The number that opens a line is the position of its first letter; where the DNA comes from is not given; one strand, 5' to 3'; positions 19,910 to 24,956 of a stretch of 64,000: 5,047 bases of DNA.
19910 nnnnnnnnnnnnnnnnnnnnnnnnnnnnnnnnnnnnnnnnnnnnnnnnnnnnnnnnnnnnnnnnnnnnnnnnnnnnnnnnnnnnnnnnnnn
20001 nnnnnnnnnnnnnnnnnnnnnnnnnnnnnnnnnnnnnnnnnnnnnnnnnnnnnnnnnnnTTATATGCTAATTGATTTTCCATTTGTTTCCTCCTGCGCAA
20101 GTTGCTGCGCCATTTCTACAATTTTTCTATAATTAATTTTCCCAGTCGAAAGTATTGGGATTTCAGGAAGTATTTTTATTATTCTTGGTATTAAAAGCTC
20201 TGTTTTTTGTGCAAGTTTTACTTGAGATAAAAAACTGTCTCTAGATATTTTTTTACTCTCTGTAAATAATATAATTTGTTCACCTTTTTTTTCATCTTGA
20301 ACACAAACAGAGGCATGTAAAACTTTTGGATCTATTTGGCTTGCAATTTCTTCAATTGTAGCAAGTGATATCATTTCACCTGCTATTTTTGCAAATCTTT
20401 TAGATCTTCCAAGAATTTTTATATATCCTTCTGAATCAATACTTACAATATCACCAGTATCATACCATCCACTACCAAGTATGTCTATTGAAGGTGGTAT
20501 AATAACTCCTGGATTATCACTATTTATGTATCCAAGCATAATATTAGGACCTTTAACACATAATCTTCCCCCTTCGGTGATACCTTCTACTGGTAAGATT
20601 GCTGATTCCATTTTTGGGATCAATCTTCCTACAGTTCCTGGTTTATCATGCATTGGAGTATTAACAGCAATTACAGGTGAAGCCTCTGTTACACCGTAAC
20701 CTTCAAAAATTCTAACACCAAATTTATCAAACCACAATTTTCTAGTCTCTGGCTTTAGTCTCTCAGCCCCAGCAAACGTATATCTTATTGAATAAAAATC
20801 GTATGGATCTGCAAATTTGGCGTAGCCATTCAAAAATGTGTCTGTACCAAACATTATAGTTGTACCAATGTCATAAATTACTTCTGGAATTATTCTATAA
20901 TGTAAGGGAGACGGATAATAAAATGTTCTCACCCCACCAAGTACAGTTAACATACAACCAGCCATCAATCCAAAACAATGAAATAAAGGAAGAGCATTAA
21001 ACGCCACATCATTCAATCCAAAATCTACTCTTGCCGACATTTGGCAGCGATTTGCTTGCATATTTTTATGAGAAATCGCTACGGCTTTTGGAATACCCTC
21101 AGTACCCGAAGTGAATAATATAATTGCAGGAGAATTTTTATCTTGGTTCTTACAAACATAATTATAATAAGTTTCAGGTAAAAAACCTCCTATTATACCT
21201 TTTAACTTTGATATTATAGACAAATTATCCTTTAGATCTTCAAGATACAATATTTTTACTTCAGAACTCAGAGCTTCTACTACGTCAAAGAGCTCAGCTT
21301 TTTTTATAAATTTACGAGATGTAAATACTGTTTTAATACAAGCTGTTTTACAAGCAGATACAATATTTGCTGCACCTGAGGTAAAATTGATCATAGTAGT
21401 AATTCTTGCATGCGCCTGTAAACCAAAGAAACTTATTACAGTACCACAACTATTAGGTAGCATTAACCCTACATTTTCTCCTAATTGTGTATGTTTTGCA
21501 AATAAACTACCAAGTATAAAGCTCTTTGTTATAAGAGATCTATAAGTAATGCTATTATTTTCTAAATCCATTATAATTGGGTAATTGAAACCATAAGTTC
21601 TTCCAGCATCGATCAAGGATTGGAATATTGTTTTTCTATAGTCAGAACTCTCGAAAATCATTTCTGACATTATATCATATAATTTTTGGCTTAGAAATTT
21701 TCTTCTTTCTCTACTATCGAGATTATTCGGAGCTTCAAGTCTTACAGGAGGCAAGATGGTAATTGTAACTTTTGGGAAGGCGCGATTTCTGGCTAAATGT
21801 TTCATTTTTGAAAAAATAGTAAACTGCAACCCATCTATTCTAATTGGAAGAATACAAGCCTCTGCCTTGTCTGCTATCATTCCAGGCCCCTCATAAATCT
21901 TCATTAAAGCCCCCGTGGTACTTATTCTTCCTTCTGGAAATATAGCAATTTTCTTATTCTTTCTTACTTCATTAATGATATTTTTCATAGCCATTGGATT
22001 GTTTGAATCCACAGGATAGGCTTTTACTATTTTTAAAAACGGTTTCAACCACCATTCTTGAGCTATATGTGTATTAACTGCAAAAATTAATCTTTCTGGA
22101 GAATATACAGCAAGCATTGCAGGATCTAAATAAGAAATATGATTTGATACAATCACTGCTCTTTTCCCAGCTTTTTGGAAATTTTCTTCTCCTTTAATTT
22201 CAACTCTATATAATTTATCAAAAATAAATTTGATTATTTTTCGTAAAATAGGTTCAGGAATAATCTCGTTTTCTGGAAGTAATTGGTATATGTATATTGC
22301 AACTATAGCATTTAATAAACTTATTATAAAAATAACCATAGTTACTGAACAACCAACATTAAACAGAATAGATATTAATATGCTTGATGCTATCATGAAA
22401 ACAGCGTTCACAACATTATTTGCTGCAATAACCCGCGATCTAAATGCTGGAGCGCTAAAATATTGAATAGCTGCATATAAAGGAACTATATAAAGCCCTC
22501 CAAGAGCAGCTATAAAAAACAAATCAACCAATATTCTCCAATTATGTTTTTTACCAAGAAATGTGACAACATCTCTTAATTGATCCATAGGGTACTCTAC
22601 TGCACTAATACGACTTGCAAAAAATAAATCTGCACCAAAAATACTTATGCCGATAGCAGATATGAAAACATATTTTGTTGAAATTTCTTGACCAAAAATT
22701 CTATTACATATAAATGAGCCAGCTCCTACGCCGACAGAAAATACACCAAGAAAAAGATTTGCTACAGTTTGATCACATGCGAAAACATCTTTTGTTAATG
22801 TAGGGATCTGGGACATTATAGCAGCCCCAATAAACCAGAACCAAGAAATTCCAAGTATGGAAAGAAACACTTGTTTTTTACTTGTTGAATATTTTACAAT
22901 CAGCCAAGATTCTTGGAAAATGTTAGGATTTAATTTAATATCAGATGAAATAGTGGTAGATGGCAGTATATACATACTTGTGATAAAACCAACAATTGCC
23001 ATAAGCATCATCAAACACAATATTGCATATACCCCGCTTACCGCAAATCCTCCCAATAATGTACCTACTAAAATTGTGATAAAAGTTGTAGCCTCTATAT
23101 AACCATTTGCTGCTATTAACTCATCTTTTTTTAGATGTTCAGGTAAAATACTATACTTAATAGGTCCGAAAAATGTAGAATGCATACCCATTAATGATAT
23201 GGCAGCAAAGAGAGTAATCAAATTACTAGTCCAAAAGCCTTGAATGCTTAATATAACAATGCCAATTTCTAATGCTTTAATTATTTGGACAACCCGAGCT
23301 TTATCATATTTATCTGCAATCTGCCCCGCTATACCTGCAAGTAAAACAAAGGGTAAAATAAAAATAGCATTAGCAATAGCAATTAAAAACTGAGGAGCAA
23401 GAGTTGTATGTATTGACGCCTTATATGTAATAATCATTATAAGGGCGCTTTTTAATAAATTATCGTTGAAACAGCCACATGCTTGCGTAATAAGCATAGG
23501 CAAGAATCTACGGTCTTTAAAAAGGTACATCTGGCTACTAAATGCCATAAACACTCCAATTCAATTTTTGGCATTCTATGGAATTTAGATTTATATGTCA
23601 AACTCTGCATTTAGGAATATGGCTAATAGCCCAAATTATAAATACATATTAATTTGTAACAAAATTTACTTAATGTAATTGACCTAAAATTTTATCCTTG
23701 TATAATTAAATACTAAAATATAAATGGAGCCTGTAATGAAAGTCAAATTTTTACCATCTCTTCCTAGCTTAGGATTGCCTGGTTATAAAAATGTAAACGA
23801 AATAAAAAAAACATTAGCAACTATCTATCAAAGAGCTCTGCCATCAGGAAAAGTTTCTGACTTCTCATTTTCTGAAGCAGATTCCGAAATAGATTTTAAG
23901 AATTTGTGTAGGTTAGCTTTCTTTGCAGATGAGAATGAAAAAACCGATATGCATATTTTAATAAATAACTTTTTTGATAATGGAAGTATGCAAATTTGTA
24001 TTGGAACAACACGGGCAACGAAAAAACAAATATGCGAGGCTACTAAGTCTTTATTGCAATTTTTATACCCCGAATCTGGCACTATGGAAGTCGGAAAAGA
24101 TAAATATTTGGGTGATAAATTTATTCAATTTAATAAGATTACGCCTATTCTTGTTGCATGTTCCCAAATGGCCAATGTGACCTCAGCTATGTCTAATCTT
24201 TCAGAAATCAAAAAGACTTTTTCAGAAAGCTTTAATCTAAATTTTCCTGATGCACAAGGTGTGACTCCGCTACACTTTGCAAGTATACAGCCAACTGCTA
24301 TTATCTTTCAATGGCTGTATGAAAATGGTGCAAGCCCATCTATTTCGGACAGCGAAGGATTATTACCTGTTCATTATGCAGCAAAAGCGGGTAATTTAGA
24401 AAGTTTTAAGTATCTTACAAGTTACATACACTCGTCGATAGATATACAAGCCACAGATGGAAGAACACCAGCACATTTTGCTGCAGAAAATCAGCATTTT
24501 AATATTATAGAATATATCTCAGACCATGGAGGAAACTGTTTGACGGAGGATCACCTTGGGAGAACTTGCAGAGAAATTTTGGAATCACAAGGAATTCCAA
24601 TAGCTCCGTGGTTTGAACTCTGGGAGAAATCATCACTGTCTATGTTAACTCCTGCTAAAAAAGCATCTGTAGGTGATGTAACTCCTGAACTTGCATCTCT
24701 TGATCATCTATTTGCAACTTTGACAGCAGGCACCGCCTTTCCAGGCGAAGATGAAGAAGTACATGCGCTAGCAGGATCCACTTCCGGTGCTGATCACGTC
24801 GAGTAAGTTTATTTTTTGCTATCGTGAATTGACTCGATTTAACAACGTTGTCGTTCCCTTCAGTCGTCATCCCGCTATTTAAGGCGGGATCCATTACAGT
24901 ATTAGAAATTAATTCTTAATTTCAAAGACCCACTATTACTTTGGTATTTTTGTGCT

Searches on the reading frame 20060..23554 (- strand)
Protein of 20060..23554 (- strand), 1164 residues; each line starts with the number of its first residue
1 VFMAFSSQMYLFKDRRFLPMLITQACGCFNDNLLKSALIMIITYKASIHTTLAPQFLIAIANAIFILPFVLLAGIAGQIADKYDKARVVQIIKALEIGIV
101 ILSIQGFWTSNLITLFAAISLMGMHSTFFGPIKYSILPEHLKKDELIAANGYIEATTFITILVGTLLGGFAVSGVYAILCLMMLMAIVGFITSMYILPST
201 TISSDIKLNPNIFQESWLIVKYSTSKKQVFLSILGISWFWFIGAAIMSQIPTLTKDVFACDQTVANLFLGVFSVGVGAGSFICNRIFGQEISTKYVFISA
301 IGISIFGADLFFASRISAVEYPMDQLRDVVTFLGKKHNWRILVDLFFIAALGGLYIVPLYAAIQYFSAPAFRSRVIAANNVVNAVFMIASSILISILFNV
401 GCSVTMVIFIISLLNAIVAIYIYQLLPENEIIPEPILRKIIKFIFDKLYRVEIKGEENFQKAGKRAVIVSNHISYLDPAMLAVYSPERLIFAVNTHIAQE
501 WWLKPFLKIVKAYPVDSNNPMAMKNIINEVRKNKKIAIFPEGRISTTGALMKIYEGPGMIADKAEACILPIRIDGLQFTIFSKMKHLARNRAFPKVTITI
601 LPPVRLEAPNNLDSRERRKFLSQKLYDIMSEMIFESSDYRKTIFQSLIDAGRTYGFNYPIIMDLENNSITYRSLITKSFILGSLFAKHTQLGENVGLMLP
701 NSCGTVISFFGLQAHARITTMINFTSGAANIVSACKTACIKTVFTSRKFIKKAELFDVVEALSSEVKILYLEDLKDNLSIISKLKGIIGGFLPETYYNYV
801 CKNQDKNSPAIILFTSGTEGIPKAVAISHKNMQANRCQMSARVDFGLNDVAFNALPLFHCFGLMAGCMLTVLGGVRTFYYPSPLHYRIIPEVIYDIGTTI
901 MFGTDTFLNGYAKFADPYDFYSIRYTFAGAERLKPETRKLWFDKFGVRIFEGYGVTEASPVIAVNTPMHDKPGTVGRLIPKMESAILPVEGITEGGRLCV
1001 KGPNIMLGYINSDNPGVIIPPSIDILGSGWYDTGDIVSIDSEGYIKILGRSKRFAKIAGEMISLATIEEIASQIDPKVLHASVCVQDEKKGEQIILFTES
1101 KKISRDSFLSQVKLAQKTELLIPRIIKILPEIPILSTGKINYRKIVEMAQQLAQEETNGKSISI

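Call 5: search_protein_families(library=pfam, proteins=[window:20060-23554:-], max_evalue=0.01)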
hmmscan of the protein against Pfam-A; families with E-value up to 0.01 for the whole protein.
window:20060-23554:- (1164 aa): 4 families
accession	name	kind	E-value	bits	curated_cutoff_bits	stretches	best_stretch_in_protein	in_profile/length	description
PF00501.34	AMP-binding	-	5.3e-57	193.8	29.9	1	658-1009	11-383/384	AMP-binding enzyme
PF01553.26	Acyltransferase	-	6.7e-22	78.2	23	1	450-573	1-131/132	Acyltransferase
PF07690.21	MFS_1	-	1.3e-16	60.9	33.4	2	21-314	2-289/347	Major Facilitator Superfamily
PF05977.19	MFS_3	-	3.1e-07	29.6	27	1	56-305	45-296/524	Transmembrane secretion effector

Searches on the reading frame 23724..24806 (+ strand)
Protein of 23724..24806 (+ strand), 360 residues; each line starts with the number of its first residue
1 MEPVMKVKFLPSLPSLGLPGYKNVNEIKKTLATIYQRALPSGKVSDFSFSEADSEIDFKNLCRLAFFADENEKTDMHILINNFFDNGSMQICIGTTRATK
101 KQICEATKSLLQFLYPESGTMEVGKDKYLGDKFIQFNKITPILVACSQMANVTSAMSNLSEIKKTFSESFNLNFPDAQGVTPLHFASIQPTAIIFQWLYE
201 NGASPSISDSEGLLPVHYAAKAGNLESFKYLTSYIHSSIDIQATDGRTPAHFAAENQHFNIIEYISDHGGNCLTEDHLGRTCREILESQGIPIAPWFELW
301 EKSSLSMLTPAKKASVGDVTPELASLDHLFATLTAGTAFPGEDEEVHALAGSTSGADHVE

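Call 5: search_protein_families(library=pfam, proteins=[window:23724-24806:+], max_evalue=0.01)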
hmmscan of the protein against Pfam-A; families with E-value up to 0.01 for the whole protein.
window:23724-24806:+ (360 aa): 5 families
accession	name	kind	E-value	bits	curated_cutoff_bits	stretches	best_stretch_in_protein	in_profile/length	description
PF12796.13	Ank_2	-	1.1e-16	61.6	27.3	2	194-274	12-88/90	Ankyrin repeats (3 copies)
PF13857.12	Ank_5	-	2.2e-16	60.2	27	2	170-219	7-56/56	Ankyrin repeats (many copies)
PF13637.12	Ank_4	-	1.1e-15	57.7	22.7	2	196-231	14-49/50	Ankyrin repeats (many copies)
PF00023.36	Ank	-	3.5e-11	43.1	21.1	0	245-271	1-27/33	Ankyrin repeat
PF13606.12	Ank_3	-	1.4e-10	40.8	22.3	1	245-272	1-28/30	Ankyrin repeat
